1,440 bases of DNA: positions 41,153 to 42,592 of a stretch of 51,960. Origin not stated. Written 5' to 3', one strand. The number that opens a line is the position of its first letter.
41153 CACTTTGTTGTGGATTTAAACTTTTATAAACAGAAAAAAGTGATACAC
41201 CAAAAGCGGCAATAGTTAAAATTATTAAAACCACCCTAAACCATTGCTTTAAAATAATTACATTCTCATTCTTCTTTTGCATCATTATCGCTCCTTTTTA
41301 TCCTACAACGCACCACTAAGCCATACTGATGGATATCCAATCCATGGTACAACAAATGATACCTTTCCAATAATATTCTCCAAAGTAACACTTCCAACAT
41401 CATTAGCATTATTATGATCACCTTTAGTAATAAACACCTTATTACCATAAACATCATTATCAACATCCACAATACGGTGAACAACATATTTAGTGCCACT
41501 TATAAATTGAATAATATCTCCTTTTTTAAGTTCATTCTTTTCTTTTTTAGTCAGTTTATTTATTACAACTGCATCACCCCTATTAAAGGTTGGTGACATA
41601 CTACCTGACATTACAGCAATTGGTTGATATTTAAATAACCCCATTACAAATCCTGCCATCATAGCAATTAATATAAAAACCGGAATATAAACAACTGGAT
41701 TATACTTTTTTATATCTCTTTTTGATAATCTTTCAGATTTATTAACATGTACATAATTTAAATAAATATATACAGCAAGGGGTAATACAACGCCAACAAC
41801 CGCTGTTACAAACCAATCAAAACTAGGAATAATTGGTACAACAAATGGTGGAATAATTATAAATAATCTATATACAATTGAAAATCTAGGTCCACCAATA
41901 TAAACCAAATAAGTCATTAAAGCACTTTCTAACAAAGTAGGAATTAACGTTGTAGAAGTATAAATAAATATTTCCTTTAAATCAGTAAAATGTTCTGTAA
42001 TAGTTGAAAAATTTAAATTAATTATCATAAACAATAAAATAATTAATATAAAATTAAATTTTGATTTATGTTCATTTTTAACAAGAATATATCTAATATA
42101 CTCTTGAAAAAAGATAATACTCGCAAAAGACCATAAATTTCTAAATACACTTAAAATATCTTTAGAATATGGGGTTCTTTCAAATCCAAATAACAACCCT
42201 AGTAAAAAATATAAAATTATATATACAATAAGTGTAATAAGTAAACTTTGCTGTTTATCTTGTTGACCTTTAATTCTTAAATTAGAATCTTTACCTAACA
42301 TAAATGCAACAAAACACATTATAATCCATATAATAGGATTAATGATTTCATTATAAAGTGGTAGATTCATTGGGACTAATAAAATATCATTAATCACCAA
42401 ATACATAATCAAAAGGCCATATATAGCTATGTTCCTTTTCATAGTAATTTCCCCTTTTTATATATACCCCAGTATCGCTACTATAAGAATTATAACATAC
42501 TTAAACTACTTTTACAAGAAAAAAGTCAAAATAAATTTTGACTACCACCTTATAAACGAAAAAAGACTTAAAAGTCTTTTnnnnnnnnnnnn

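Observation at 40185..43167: SipW-type signal peptidase fused to a large polytopic domain, with a cognate TasA/BsaA-like substrate and a bitopic partner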

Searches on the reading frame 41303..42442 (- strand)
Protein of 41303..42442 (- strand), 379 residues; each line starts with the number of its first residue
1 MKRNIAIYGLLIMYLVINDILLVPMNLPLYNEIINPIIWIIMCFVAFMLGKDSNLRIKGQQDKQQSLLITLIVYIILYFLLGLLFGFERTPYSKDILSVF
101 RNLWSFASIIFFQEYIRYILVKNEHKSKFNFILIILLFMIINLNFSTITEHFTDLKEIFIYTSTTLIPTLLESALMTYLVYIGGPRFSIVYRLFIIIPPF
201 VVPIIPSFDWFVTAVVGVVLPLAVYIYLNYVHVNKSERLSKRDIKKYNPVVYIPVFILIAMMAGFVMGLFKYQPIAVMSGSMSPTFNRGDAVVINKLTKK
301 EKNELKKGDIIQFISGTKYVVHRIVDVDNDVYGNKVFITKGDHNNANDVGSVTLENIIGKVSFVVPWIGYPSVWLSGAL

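Call 3: search_protein_families(library=pfam, proteins=[window:41303-42442:-], max_evalue=1)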
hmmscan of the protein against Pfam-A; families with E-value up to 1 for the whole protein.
window:41303-42442:- (379 aa): 4 families
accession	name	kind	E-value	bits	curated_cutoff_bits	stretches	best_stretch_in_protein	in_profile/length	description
PF10502.14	Peptidase_S26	-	4.4e-10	40.2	22.9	1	255-317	6-67/168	Signal peptidase, peptidase S26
PF00717.28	Peptidase_S24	-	0.0055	16.8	23.3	1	276-329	39-86/116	Peptidase S24-like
PF12671.13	Amidase_6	-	0.19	12.2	23.2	1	295-348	94-147/163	Putative amidase domain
PF18554.7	PheRS_DBD2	-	0.9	10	25.9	0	295-307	16-28/33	PheRS DNA binding domain 2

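Call 4: search_protein_families(library=ncbifam, proteins=[window:41303-42442:-], max_evalue=1)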
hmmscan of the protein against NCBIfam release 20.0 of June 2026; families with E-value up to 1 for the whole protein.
window:41303-42442:- (379 aa): 7 families
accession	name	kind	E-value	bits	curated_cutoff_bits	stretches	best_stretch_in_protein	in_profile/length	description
TIGR02228.1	sigpep_I_arch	equivalog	1.1e-27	96.8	51.85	1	248-374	4-132/158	signal peptidase I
NF046067.1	SigPepSipWBacil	equivalog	1.1e-20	74.1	190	1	253-370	19-135/189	signal peptidase I SipW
TIGR02227.1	sigpep_I_bact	equivalog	2.2e-12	47.1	47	1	256-330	4-80/162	signal peptidase I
TIGR02754.1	sod_Ni_protease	equivalog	0.00015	22.1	63.25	1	277-362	3-89/90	nickel-type superoxide dismutase maturation protease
NF008114.0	PRK10861.1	equivalog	0.0042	16.4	277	1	255-311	67-121/324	signal peptidase I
NF008854.0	PRK11892.1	equivalog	0.075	11.7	454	1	275-345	3-68/464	pyruvate dehydrogenase complex E1 component subunit beta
TIGR01349.1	PDHac_trf_mito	equivalog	0.1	11.7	445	1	281-343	6-63/437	pyruvate dehydrogenase complex dihydrolipoamide acetyltransferase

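Call 7: find_homologous_proteins(query=window:41303-42442:-)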
Query window:41303-42442:- (379 aa): 449 proteins with E <= 0.001 among 5629 candidates; the best 120 are listed.
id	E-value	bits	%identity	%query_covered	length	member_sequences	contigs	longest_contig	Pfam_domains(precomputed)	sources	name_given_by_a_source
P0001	2.8e-242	821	100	100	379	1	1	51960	PF10502.15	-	-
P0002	4.1e-242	821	100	100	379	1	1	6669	PF10502.15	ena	-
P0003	1.8e-241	819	100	100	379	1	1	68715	PF10502.15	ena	-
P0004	1.9e-241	819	99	100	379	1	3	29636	PF10502.15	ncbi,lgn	-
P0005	7.9e-241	817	99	100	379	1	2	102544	PF10502.15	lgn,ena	-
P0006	1.2e-240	816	99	100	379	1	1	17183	PF10502.15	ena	-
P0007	1.2e-240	816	99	100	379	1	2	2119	PF10502.15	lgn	-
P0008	5.2e-240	814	99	100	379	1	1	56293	PF10502.15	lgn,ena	-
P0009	4.3e-232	788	93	100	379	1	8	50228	PF10502.15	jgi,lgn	-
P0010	2.1e-185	634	72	100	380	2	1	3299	PF10502.15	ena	-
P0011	3.5e-184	630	71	100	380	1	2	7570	PF10502.15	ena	-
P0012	4.4e-184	630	71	100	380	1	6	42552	PF10502.15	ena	-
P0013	6.5e-184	629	71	100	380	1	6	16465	PF10502.15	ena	-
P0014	1.0e-183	629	71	100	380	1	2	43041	PF10502.15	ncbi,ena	-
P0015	1.3e-183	628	72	100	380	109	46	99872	PF10502.15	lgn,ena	-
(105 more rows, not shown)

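Call 22: search_protein_families(library=pfam, alignment_id=A2, max_evalue=0.01)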
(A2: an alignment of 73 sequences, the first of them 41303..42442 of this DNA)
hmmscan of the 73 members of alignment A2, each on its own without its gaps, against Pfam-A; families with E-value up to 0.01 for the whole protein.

A. member 1, window:41303-42442:- (379 aa): 2 families
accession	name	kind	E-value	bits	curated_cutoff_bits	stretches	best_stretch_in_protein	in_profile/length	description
PF10502.14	Peptidase_S26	-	4.4e-10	40.2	22.9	1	255-317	6-67/168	Signal peptidase, peptidase S26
PF00717.28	Peptidase_S24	-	0.0055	16.8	23.3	0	276-329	39-86/116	Peptidase S24-like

B. families by the number of members that match (of 73 scanned): 13 families
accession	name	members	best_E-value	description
PF10502.14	Peptidase_S26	72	4.4e-10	Signal peptidase, peptidase S26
PF00717.28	Peptidase_S24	48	1.7e-07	Peptidase S24-like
PF12671.13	Amidase_6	2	0.00048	Putative amidase domain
PF00654.25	Voltage_CLC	1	0.00011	Voltage gated chloride channel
PF16886.11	ATP-synt_ab_Xtn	1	0.00084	ATPsynthase alpha/beta subunit barrel-sandwich domain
PF09378.16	HAS-barrel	1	0.0018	HAS barrel domain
PF01027.25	Bax1-I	1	0.0018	Inhibitor of apoptosis-promoting Bax1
PF10129.15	OpgC_C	1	0.003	OpgC protein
PF07819.20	PGAP1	1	0.0052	PGAP1-like alpha/beta domain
PF20862.2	DUF6843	1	0.0061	Family of unknown function (DUF6843)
PF02932.22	Neur_chan_memb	1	0.0066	Neurotransmitter-gated ion-channel transmembrane region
PF07226.16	DUF1422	1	0.0083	Protein of unknown function (DUF1422)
PF00829.26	Ribosomal_L21p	1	0.01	Ribosomal prokaryotic L21 protein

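Call 24: find_homologous_proteins(query=A2, max_evalue=1e-10)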
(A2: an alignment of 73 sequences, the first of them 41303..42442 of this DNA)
Query A2 (73 sequences) (379 aa, profile of the alignment): 410 proteins with E <= 1e-10 among 8000 candidates; the best 120 are listed.
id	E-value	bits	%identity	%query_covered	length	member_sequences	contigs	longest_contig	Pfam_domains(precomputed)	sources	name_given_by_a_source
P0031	1.8e-139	483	70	100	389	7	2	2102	PF10502.15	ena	-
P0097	1.1e-138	480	66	99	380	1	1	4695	PF10502.15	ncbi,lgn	-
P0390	1.3e-138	480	63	96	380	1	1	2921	PF10502.15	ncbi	-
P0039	2.5e-138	479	70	100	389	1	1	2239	PF10502.15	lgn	-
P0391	3.9e-138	479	62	99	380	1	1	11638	PF10502.15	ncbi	-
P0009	5.8e-138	478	93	100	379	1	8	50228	PF10502.15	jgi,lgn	-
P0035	7.5e-138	478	71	100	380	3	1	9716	PF10502.15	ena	-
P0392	9.2e-138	477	39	99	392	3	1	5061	-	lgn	-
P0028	1.3e-137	477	71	100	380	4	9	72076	PF10502.15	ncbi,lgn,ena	-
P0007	1.4e-137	477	99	100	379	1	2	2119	PF10502.15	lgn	-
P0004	1.4e-137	477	99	100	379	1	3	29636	PF10502.15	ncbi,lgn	-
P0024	1.4e-137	477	72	100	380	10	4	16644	PF10502.15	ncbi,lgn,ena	-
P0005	1.5e-137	477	99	100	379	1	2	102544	PF10502.15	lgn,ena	-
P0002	1.6e-137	477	100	100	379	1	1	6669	PF10502.15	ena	-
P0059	1.7e-137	477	69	100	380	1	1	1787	PF10502.15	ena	-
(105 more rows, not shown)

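Call 29: find_related_loci(query=A4, collection=genome_contigs, flank=6000)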
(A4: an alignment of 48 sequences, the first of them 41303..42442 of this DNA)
Query A4 (379 aa) in genome_contigs; peptide patterns used: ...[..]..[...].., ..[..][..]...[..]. (x = any residue, [..] = any of these).
599 stretches matched a pattern (row limit reached: there are more); 520 encode a relative of the query (tblastn E <= 1e-3); the best 80 are kept; 78 distinct loci.
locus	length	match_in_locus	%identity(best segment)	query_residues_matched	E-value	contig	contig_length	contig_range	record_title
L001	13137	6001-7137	69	1-379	0e+0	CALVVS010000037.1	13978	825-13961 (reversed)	MAG: uncultured Bacilli bacterium isolate BRZ_EQ__bin60 genome assembly, contig: BRZ_EQ__NODE_6525_length_13978_cov_9.65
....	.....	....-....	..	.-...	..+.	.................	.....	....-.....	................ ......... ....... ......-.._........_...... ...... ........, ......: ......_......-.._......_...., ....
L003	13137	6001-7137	71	1-379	0e+0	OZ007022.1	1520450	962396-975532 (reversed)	MAG: uncultured Bacilli bacterium isolate 6730_HET_VAC_s0.ctg000451l_hifiasm_large MAG genome assembly, chromosome: 1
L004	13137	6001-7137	70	1-379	0e+0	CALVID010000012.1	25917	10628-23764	MAG: uncultured Bacilli bacterium isolate BRZ_FF__bin53 genome assembly, contig: BRZ_FF__NODE_1711_length_25917_cov_6.20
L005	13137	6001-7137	71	1-379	3e-177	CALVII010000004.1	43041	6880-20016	MAG: uncultured Bacilli bacterium isolate BRZ_PP__bin46 genome assembly, contig: BRZ_PP__NODE_1114_length_43041_cov_9.44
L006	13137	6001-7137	72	1-379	5e-176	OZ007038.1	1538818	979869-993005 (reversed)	MAG: uncultured Bacilli bacterium isolate 6755_HET_CTRL_contig_17442_metaflye_circ MAG genome assembly, chromosome: 1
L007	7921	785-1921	73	1-379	4e-179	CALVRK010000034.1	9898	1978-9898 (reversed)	MAG: uncultured Bacilli bacterium isolate BRZ_RP__bin37 genome assembly, contig: BRZ_RP__NODE_12440_length_9898_cov_4.81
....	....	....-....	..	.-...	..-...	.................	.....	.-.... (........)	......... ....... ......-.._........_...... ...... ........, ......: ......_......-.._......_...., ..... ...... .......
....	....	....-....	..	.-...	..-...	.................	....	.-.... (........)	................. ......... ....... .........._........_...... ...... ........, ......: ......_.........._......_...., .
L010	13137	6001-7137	66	1-379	4e-170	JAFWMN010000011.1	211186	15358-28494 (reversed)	MAG: Bacilli bacterium isolate RGIG5875 Sheep_Jejunum-3__c552, whole genome shotgun sequence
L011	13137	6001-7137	68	1-379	1e-169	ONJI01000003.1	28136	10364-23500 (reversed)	uncultured Firmicutes bacterium isolate RUG357 genome assembly, contig: k87_4446839, whole genome shotgun sequence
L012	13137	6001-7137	64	1-379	1e-159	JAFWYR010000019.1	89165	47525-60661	MAG: Bacilli bacterium isolate RGIG6191 Sheep_Rectum-1__c855641, whole genome shotgun sequence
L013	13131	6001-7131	62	1-377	2e-157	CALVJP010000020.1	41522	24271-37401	MAG: uncultured Bacilli bacterium isolate E13__bin113 genome assembly, contig: E13__k127_1827893, whole genome shotgun s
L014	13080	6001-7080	64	18-377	1e-153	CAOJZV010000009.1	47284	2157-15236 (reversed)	MAG TPA_asm: uncultured Firmicutes bacterium isolate SRR17684644_bin.21_metawrap_v1.3_MAG genome assembly, contig: NODE.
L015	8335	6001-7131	66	1-377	1e-153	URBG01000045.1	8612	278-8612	uncultured Tenericutes bacterium isolate UMGS841 genome assembly, contig: NODE_2334_length_8612_cov_3.975459, whole geno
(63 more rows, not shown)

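Call 40: predict_structure(alignment_id=A4)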
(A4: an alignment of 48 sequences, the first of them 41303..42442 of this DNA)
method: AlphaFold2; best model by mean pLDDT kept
length: 379 residues; sequences in the alignment: 48
mean_pLDDT: 83.2   pTM: 0.76
mean pLDDT of the five models: 83.2, 78.9, 78.6, 78.1, 70.7
residues with pLDDT >= 90: 103; 70-90: 244; 50-70: 19; < 50: 13
segments of 3 or more residues with pLDDT < 50: 345-347, 370-379
pLDDT, mean of each block of 10 residues (from residue 1): 88 89 83 88 93 83 91 91 85 73 82 95 90 94 76 78 89 96 92 87 82 86 93 84 85 86 73 75 78 85 89 77 87 85 58 85 73 35
secondary structure, 60 per line:
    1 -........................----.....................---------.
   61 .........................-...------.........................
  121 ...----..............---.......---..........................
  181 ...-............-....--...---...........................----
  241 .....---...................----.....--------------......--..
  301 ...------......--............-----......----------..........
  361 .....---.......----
elements in order: H2-25 H30-50 H60-85 E87-89 H96-123 H128-141 H145-151 H155-183 H185-196 H198-201 E204-206 H210-236 H241-245 H249-267 E272-276 E291-296 H299-303 E310-315 E318-329 E335-340 E351-353 E357-365 H369-375

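Call 44: fold_search(model_id=the predicted structure, library=pdb)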
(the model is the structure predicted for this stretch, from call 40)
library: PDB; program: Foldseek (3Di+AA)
matches with E <= 10: 329; with E <= 0.001: 4
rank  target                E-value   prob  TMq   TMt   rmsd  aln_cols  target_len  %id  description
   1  7p2q_A                8.1e-05  1.00  0.27  0.61   5.7       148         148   23  Human Signal Peptidase Complex Paralog C (SPC-C) (released 2021-10-06)
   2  7p2p_A                9.0e-05  1.00  0.28  0.63   5.2       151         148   24  Human Signal Peptidase Complex Paralog A (SPC-A) (released 2021-10-06)
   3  4n31_A                4.5e-04  1.00  0.21  0.55   6.3       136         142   15  Structure and activity of Streptococcus pyogenes SipA: a signal peptidase homologue essential for pilus polymerisation (released 2014-08-20)
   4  4n31_B                9.0e-04  1.00  0.21  0.57   6.3       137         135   14  Structure and activity of Streptococcus pyogenes SipA: a signal peptidase homologue essential for pilus polymerisation (released 2014-08-20)
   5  4wvg_A                1.6e-03  1.00  0.21  0.17  14.9       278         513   15  Crystal structure of the Type-I signal peptidase from Staphylococcus aureus (SpsB). (released 2015-09-23)
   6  3iiq_A                1.0e-02  1.00  0.13  0.23   7.0        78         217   28  Crystallographic analysis of bacterial signal peptidase in ternary complex with Arylomycin A2 and a beta-sultam inhibi (released 2009-09-01)
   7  3s04_B                3.8e-02  1.00  0.20  0.33  11.9       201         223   14  Crystal structure of Escherichia coli type I signal peptidase in complex with an Arylomycin Lipoglycopeptide Antibioti (released 2011-10-05)
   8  1b12_C                7.9e-02  0.99  0.13  0.21  12.4        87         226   24  CRYSTAL STRUCTURE OF TYPE 1 SIGNAL PEPTIDASE FROM ESCHERICHIA COLI IN COMPLEX WITH A BETA-LACTAM INHIBITOR (released 1999-12-10)
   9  2elb                  1.3e-01  0.09  0.11  0.11  33.2       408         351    7  Crystal Structure of the BAR-PH domain of human APPL1 (released 2007-05-29)
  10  7xn9                  1.4e-01  0.09  0.12  0.10  20.6       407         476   10  Crystal structure of SSTR2 and L-054,522 complex (released 2022-08-03)
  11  2f5k_E                1.9e-01  1.00  0.13  0.59   2.0        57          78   14  Crystal structure of the chromo domain of human MRG15 (released 2006-11-14)
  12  9npx_D                2.0e-01  0.77  0.14  0.20  14.2       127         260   18  SARS-CoV-2 nsp1 bound to the Rhinolophus lepidus 40S ribosomal subunit (local refinement of the 40S body) (released 2025-06-11)
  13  4pl6_A                2.1e-01  1.00  0.14  0.79   1.8        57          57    9  Structure of the chromodomain of MRG2 in complex with H3K4me3 (released 2015-07-22)
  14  4iup_B                2.1e-01  0.97  0.14  0.37   8.6       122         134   12  crystal structure of Se-substituted arabidopsis thaliana SHH1 SAWADEE domain L200M/L218M mutant (released 2013-05-01)
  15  4iuq_A                2.1e-01  0.97  0.16  0.40   7.9       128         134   13  crystal structure of SHH1 SAWADEE domain (released 2013-05-01)
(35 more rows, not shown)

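Call 63: find_encoding_contigs(protein=P0005, flank=4000, max_places=3)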
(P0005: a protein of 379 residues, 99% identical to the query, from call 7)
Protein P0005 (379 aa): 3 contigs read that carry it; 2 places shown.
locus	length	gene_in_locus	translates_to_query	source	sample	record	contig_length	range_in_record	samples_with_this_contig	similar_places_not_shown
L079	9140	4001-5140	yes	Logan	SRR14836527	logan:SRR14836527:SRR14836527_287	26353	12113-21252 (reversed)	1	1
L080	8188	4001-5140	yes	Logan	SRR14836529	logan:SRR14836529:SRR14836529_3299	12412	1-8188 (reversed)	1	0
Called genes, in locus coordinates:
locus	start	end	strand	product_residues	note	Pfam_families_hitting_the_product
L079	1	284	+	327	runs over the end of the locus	-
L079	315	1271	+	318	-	-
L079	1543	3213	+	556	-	PF03485:Arg_tRNA_synt_N, PF00750:tRNA-synt_1d, PF05746:DALR_1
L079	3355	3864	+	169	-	-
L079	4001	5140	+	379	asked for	PF10502:Peptidase_S26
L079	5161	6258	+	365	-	PF17231:DUF5305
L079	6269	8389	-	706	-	PF01136:Peptidase_U32, PF12392:DUF3656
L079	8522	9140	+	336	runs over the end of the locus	PF07963:N_methyl (weak)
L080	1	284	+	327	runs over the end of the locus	-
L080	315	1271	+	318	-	-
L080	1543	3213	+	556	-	PF03485:Arg_tRNA_synt_N, PF00750:tRNA-synt_1d, PF05746:DALR_1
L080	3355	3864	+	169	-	-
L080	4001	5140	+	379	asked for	PF10502:Peptidase_S26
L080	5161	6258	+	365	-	PF17231:DUF5305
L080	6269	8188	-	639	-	?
